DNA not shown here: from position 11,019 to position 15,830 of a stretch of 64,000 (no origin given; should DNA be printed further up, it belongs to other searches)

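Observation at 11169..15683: Orphan 1,504-aa GHKL-ATPase plus DUF3883-like nuclease protein: candidate single-gene defence/conflict system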

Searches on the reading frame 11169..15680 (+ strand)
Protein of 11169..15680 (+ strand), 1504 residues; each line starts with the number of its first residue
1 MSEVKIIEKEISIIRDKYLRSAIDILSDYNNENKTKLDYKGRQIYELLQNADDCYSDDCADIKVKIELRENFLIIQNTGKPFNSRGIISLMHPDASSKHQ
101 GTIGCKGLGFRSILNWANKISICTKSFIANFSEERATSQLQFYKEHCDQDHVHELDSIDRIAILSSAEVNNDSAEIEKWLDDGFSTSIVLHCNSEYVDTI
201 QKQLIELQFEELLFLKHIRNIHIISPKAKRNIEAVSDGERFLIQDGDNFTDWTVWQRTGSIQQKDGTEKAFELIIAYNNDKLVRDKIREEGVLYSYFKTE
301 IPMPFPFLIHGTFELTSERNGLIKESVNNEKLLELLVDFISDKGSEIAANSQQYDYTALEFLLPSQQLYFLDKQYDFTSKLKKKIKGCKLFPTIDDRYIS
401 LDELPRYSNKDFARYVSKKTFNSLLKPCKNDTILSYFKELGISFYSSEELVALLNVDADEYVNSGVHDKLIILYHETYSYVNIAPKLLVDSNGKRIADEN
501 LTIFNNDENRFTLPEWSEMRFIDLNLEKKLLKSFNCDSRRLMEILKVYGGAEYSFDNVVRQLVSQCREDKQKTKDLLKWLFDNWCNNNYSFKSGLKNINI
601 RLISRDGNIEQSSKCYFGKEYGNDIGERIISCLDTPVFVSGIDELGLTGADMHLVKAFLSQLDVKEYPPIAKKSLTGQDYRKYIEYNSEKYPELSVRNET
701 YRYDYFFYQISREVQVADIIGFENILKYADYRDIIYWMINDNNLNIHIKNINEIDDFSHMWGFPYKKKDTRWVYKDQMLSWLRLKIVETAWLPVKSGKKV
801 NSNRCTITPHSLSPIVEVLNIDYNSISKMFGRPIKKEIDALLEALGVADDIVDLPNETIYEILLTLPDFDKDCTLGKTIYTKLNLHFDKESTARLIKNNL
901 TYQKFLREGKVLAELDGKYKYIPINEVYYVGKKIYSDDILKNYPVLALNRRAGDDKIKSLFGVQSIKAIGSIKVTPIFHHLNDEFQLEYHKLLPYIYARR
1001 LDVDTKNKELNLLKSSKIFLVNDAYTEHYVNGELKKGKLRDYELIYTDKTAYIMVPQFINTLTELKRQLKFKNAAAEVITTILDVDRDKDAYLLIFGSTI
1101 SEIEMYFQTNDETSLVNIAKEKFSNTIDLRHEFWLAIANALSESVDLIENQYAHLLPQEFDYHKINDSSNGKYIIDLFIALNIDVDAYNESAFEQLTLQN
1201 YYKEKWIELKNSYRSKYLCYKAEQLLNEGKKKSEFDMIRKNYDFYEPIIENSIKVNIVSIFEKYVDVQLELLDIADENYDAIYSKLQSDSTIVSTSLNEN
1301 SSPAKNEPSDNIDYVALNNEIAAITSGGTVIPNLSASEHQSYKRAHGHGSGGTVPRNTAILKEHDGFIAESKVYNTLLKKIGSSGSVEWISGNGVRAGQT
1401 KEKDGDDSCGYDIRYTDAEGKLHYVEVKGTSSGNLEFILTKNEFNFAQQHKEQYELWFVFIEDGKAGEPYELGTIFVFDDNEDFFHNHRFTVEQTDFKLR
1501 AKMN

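Call 5: search_protein_families(library=pfam, proteins=[window:11169-15680:+], max_evalue=1)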
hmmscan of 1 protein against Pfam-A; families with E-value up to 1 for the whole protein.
window:11169-15680:+ (1504 aa): 1 family
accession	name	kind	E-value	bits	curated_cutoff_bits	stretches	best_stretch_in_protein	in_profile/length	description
PF13020.12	NOV_C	-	6.4e-16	58.6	22.1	1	1379-1462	11-82/91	Protein NO VEIN, C-terminal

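Call 6: search_protein_families(library=padloc, proteins=[window:11169-15680:+], max_evalue=1)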
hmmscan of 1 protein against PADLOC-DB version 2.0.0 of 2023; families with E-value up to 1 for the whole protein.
window:11169-15680:+ (1504 aa): 9 families
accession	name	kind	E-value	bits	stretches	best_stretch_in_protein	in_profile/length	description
PDLC03964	TmtA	-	1.1e-267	890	1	6-1502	12-1535/1538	-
PDLC03972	TmtA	-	6.5e-46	155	1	42-1459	43-1268/1302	-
PDLC03971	TmtA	-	7.7e-43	144.3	3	34-351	48-408/1782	-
PDLC03966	TmtA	-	5.4e-30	102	2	36-393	39-421/1655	-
PDLC03965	TmtA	-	2.1e-25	86.9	2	39-342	29-341/1370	-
PDLC03968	TmtA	-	5.9e-20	68.6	1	26-347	61-366/1486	-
PDLC05008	PDC-S36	-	1.3e-09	36.2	1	1404-1460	192-249/280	-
PDLC00659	HmaA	-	8.8e-06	21.8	1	1403-1476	1068-1147/1176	SNF2 helicase / DEAD-box helicase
PDLC04022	PD-T4-1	-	0.00075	16.9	1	1407-1474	118-189/216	-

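Call 25: search_protein_families(library=ncbifam, proteins=[window:11169-15680:+], max_evalue=0.01)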
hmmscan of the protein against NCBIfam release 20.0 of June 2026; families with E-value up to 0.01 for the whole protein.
window:11169-15680:+ (1504 aa): 1 family
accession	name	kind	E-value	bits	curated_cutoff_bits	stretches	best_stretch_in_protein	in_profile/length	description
NF047352.1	P_loop_sacsin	domain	5.1e-18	65.3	50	1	42-122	2-79/80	sacsin N-terminal ATP-binding-like domain-containing protein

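Call 29: find_homologous_proteins(query=window:11169-15680:+, max_evalue=0.00001)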
Query window:11169-15680:+ (1504 aa): 934 proteins with E <= 0.00001 among 8000 candidates; the best 120 are listed.
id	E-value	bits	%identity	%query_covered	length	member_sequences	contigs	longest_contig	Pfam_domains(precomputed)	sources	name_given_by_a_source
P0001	0.0e+0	3416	100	100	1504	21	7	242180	PF13020.13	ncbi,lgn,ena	-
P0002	0.0e+0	2528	74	100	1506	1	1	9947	PF13020.13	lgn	-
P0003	0.0e+0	2444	72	100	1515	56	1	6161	PF13020.13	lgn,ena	-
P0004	0.0e+0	2421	71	100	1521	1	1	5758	PF13020.13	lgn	-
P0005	0.0e+0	2420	71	100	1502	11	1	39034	PF13020.13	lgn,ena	-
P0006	0.0e+0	2323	68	100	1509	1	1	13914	PF13020.13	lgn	-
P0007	0.0e+0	2303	68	100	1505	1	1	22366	PF13020.13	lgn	-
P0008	0.0e+0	1893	56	100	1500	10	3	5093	PF13020.13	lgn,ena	-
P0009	0.0e+0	1857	57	100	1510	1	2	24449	PF13020.13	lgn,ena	-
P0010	0.0e+0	1820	57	100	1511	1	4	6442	PF13020.13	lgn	-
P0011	0.0e+0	1786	56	95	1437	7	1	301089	PF13020.13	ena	-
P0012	0.0e+0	1594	51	99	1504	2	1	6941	PF13020.13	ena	-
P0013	0.0e+0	1580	65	72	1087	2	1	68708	PF13020.13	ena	-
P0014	0.0e+0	1579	50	100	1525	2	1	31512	PF13020.13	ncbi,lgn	-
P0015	0.0e+0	1568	50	100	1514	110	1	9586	PF13020.13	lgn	-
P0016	0.0e+0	1559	50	100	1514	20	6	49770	PF13020.13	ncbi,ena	-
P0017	0.0e+0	1549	49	100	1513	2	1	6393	PF13020.13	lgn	-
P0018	0.0e+0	1515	48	100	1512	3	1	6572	PF13020.13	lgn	-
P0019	0.0e+0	1510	49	100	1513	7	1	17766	PF13020.13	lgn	-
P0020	0.0e+0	1502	49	99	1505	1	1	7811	PF13020.13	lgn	-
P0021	0.0e+0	1502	48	99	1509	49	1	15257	PF13020.13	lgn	-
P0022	0.0e+0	1501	49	99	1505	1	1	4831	PF13020.13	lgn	-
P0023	0.0e+0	1500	49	100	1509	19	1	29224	PF13020.13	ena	-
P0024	0.0e+0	1500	49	99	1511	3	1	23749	PF13020.13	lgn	-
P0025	0.0e+0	1498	49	99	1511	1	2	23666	PF13020.13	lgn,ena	-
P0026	0.0e+0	1498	49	99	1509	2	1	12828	PF13020.13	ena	-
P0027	0.0e+0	1497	49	100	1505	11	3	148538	PF13020.13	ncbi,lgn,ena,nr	ncbi:MAG: DUF3883 domain-containing protein [Clostridia bacterium]|nr:DUF3883 domain-containing prot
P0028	0.0e+0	1496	49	99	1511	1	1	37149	PF13020.13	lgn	-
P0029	0.0e+0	1495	48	100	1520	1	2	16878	PF13020.13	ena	-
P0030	0.0e+0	1494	49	99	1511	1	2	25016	PF13020.13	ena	-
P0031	0.0e+0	1487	48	99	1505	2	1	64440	PF13020.13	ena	-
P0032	0.0e+0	1487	49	100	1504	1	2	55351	PF13020.13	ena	-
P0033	0.0e+0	1483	48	99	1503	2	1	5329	PF13020.13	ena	-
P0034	0.0e+0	1477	48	100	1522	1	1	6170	PF13020.13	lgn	-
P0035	0.0e+0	1477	48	100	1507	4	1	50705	PF13020.13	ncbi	-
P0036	0.0e+0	1476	48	99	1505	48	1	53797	PF13020.13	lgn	-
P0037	0.0e+0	1475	51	90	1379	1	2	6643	PF13020.13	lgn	-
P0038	0.0e+0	1472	48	99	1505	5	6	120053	PF13020.13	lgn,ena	-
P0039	0.0e+0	1471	48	100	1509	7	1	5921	PF13020.13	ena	-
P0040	0.0e+0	1470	49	100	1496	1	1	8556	PF13020.13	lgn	-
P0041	0.0e+0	1450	47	100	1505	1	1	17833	PF13020.13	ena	-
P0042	0.0e+0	1448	47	100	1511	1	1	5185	PF13020.13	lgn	-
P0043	0.0e+0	1445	47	100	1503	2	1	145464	PF13020.13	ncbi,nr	ncbi:MAG: DUF3883 domain-containing protein [Acutalibacteraceae bacterium]|nr:DUF3883 domain-contain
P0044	0.0e+0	1430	47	100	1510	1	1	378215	PF13020.13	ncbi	-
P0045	0.0e+0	1423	48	98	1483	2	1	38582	PF13020.13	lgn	-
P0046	0.0e+0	1420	46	100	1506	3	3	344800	PF13020.13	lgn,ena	-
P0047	0.0e+0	1419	45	100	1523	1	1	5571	PF13020.13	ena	-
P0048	0.0e+0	1411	47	100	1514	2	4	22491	PF13020.13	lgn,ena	-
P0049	0.0e+0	1385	47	99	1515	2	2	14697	PF13020.13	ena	-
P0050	0.0e+0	1376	47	100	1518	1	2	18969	PF13020.13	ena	-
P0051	0.0e+0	1350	45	100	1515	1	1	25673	PF13020.13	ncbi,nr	ncbi:MAG: DUF3883 domain-containing protein [Bacilli bacterium]|nr:DUF3883 domain-containing protein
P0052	0.0e+0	1293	44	100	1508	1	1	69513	PF13020.13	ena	-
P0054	0.0e+0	1230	42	100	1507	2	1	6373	PF13020.13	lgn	-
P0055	0.0e+0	1226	42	100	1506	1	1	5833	PF13020.13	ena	-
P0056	0.0e+0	1165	46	85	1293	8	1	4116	PF13020.13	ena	-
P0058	0.0e+0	1064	39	99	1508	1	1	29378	PF13020.13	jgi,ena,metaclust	metaclust:\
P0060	6.2e-270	917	37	100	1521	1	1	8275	PF13020.13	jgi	jgi:hypothetical protein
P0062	2.6e-264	898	36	99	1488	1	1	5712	PF13020.13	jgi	jgi:hypothetical protein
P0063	3.0e-263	895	36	99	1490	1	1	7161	PF13020.13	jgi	jgi:hypothetical protein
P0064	2.4e-251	855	36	98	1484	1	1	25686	PF13020.13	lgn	-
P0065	1.8e-250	853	35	100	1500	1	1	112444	PF13020.13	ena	-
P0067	3.0e-244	832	33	99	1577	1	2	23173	PF13020.13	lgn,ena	-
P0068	1.2e-242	827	34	100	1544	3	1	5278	PF13020.13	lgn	-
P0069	3.2e-242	825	34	100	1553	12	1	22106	PF13020.13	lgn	-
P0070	2.6e-240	819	34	100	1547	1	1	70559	PF13020.13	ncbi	-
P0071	3.3e-240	819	34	100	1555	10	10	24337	PF13020.13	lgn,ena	-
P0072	2.0e-239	816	34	100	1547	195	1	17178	PF13020.13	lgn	-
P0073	2.0e-239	816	34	100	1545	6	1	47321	PF13020.13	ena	-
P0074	5.1e-238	811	34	100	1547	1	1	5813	PF13020.13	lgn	-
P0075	3.3e-237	809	34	100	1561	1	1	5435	PF13020.13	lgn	-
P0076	9.3e-237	807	34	100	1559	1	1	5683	PF13020.13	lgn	-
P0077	1.6e-236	806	34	100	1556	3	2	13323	PF13020.13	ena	-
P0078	3.7e-236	805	33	100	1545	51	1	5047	PF13020.13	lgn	-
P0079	1.2e-235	803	34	99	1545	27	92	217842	PF13020.13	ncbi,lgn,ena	-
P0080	2.9e-235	802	33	100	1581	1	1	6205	PF13020.13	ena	-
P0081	3.4e-235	802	33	99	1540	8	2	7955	PF13020.13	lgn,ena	-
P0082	3.5e-235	802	33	100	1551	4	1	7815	PF13020.13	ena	-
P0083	3.7e-235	802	34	99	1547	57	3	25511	PF13020.13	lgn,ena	-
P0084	1.4e-234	800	33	100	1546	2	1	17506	PF13020.13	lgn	-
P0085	2.2e-234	799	33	99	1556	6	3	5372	PF13020.13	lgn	-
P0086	1.2e-233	797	33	100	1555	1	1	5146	PF13020.13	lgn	-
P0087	2.1e-233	796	34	99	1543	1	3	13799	PF13020.13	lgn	-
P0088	2.1e-233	796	34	100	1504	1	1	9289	PF13020.13,PF25794.2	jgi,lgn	jgi:hypothetical protein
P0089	2.2e-233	796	33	99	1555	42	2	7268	PF13020.13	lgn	-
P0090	5.5e-233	795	33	100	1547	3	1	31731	PF13020.13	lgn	-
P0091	9.1e-233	794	33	99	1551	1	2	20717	PF13020.13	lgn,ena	-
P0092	3.6e-232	792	34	99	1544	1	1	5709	PF13020.13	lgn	-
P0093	1.0e-231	790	34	100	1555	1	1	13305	PF13020.13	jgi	-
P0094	1.6e-229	783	32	99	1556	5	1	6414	PF13020.13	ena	-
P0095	1.3e-228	780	33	99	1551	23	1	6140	PF13020.13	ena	-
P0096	2.2e-228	779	33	100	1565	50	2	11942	PF13020.13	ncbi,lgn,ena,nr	ncbi:MAG: DUF3883 domain-containing protein [Lachnospiraceae bacterium]|nr:DUF3883 domain-containing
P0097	3.3e-228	779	33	99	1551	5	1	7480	PF13020.13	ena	-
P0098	1.8e-227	776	33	99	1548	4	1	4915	PF13020.13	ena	-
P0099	4.5e-225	768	32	99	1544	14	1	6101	PF13020.13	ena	-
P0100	6.6e-225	768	33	99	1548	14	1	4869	PF13020.13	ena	-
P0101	9.8e-225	767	33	100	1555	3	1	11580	PF13020.13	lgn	-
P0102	7.7e-224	764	33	99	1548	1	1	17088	PF13020.13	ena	-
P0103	1.7e-223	763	34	99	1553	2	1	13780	PF13020.13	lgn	-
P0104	1.8e-223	763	33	99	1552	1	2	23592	PF13020.13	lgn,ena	-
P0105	4.6e-223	762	32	99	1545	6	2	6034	PF13020.13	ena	-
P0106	3.6e-222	759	32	100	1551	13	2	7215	PF13020.13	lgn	-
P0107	5.7e-222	758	33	99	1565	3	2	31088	PF13020.13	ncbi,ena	-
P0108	1.0e-221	757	33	100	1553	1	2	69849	PF13020.13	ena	-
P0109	2.0e-220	753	33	100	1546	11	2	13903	PF13020.13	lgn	-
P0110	3.2e-219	749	33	100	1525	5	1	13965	PF13020.13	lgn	-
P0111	1.4e-218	747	33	100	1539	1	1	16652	PF13020.13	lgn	-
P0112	4.6e-217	742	34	99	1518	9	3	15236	PF13020.13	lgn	-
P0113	2.5e-216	739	33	100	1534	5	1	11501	PF13020.13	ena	-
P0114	4.9e-214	732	33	99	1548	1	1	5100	PF13020.13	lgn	-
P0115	7.5e-213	728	33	99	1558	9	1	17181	PF13020.13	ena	-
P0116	1.2e-212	727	48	10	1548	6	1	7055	PF13020.13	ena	-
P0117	1.6e-212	727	32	99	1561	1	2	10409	PF13020.13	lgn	-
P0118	2.2e-212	726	32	100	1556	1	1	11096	PF13020.13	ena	-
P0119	1.1e-211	724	32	99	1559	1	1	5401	PF13020.13,PF25794.2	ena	-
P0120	3.2e-210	719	33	100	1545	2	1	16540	PF13020.13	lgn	-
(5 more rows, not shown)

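Call 30: find_encoding_contigs(protein=window:11169-15680:+, flank=10000, max_places=10)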
Protein window:11169-15680:+ (1504 aa): 10 contigs read that carry it; 6 places shown.
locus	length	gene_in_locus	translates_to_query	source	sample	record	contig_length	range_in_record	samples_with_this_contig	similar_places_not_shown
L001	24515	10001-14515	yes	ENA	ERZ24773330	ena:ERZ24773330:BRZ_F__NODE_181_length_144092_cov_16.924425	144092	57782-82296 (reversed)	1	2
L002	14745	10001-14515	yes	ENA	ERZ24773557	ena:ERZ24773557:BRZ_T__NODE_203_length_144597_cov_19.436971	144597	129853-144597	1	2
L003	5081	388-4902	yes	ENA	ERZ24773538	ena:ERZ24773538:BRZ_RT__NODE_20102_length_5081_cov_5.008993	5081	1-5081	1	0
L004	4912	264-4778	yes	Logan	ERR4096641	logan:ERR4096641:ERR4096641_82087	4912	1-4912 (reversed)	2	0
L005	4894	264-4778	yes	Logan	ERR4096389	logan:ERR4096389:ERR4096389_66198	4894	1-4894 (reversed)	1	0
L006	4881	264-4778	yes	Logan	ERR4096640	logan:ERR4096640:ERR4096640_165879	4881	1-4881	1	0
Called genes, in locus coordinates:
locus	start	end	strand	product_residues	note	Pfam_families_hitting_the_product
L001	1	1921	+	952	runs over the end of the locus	PF13306:LRR_5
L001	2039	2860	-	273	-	PF18082:NAT_N, PF18164:GNAT_C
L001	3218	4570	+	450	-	PF00285:Citrate_synt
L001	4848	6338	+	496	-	PF00754:F5_F8_type_C, PF22633:F5_F8_type_C_2 (faint), PF00704:Glyco_hydro_18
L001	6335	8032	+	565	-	-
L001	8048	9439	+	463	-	PF17651:Raco_middle, PF14574:RACo_C_ter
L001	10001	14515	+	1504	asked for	PF13020:NOV_C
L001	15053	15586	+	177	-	PF00719:Pyrophosphatase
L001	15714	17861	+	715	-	PF03772:Competence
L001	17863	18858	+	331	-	PF06144:DNA_pol3_delta (weak), PF21694:DNA_pol3_delta_C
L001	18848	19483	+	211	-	-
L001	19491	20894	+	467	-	PF04389:Peptidase_M28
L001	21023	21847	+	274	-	PF02457:DAC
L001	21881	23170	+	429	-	PF06245:DUF1015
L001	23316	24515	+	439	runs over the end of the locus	PF00696:AA_kinase, PF13840:ACT_7, PF22468:ACT_9, PF01842:ACT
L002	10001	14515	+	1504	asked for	PF13020:NOV_C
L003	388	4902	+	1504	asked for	PF13020:NOV_C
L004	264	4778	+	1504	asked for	PF13020:NOV_C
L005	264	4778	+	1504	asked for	PF13020:NOV_C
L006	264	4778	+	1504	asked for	PF13020:NOV_C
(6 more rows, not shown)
